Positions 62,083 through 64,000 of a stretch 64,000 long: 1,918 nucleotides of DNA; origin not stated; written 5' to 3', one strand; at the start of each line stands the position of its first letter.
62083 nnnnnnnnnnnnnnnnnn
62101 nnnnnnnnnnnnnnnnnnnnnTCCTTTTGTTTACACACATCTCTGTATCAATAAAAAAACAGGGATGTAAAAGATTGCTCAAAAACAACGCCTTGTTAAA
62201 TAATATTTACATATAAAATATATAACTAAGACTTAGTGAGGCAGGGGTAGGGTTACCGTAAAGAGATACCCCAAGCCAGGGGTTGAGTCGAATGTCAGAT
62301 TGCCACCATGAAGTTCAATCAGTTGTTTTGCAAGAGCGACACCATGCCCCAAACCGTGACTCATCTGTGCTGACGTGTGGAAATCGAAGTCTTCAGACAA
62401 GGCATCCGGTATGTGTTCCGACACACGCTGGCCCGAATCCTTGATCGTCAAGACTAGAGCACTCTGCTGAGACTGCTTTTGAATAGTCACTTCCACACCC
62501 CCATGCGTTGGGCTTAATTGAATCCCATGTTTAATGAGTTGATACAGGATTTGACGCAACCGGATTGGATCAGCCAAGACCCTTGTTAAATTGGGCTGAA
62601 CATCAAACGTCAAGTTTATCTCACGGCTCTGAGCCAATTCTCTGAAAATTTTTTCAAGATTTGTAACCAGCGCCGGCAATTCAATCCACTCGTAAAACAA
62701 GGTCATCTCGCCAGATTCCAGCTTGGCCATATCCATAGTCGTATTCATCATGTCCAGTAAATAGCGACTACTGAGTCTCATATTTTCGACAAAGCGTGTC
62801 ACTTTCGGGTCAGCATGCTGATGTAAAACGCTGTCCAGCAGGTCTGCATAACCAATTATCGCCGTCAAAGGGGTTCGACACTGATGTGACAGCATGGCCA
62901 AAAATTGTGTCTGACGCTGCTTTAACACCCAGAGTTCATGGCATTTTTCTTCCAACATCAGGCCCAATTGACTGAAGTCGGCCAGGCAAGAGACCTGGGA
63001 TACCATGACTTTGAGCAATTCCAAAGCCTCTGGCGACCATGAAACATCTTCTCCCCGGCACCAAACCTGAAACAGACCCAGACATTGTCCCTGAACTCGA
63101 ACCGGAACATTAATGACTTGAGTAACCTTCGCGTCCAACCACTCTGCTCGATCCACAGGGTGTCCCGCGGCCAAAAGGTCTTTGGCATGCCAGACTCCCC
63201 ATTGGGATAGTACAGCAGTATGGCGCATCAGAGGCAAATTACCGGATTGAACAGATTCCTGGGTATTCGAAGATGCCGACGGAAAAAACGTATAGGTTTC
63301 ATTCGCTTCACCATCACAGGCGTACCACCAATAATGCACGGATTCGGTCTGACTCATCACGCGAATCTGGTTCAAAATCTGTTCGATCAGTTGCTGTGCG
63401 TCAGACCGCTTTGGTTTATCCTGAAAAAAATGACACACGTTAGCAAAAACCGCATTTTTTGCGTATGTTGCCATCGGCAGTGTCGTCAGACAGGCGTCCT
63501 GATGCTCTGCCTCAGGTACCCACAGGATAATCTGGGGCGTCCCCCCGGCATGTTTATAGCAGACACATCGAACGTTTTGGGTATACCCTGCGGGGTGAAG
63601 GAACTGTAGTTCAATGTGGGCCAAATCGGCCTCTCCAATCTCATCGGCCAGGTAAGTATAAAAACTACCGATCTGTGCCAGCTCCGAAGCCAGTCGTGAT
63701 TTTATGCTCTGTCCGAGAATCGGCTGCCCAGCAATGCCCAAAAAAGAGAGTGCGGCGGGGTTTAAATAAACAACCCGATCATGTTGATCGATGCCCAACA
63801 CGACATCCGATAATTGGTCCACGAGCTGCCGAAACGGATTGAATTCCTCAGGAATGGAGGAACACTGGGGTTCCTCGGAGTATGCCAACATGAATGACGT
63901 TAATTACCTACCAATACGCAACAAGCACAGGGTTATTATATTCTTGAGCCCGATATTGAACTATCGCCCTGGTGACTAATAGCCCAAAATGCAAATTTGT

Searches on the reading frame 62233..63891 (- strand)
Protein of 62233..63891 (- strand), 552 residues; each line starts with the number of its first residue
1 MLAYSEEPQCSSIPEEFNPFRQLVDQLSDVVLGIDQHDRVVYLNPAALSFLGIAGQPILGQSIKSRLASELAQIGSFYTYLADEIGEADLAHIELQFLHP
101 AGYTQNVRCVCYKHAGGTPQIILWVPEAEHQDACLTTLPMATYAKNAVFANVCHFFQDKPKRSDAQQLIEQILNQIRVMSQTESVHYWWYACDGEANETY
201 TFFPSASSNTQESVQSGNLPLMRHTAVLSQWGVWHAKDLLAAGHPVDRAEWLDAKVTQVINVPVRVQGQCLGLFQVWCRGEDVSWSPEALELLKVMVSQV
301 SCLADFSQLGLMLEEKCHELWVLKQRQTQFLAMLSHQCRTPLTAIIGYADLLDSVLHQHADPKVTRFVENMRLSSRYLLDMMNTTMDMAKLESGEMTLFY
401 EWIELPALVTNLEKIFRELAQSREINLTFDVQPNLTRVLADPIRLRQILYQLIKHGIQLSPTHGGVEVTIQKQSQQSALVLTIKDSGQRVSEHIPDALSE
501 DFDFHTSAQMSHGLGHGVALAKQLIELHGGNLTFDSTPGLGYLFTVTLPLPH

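Call 21: search_protein_families(library=ncbifam, proteins=[window:62233-63891:-], max_evalue=0.00001)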
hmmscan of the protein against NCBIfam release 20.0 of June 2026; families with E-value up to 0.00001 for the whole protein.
window:62233-63891:- (552 aa): 65 families (the best 25 are shown)
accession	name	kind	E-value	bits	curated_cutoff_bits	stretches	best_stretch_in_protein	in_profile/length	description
NF038297.2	hybrid_HK_HrmK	equivalog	1e-37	130.1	725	1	290-550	198-457/607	hybrid histidine kinase/response regulator HrmK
TIGR02956.1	TMAO_torS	equivalog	1.3e-36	126.2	676.5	1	327-551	464-683/967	TMAO reductase system sensor histidine kinase/response regulator TorS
TIGR02966.1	phoR_proteo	equivalog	2.7e-35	121.9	334.2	1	311-547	98-332/333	phosphate regulon sensor histidine kinase PhoR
NF046044.1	PnpS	equivalog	3.9e-35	121.6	400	1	314-549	157-390/390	two-component system histidine kinase PnpS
NF041947.1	LuxQ_Vibrio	equivalog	2.2e-32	111.9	1200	1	326-550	471-696/843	quorum-sensing autoinducer 2 sensor kinase/phosphatase LuxQ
NF011874.0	PRK15347.1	equivalog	9.8e-32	109.9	852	1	324-550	395-614/921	two component system sensor kinase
NF008302.0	PRK11091.1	equivalog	1.3e-30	106.2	838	1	325-551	281-506/779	aerobic respiration two-component sensor histidine kinase ArcB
NF008468.0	PRK11360.1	equivalog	3.3e-29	101.7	646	1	330-550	399-608/616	two-component system sensor histidine kinase AtoS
NF047465.1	hybrid_HK_LvrA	exception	2.7e-28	98.4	1200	1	313-550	188-422/819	hybrid histidine kinase/response regulator LvrA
NF033092.0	HK_WalK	equivalog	4.7e-28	98.1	725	1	324-550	369-594/594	cell wall metabolism sensor histidine kinase WalK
NF008312.0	PRK11100.1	equivalog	2.2e-26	92.7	356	1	306-549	236-473/477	two-component system sensor histidine kinase CreC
NF006800.0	PRK09303.1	equivalog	4.8e-26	91.6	342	1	314-550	138-377/383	histidine kinase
NF008099.0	PRK10841.1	equivalog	1e-25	89.7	920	1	325-550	468-690/949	two-component system sensor histidine kinase RcsC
NF045595.1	HK_scytonemin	equivalog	1.7e-25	89.5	865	1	324-550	412-635/637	scytonemin biosynthesis sensor histidine kinase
NF008318.0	PRK11107.1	equivalog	1.7e-25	89.3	890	1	328-550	294-518/920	two-component sensor histidine kinase BarA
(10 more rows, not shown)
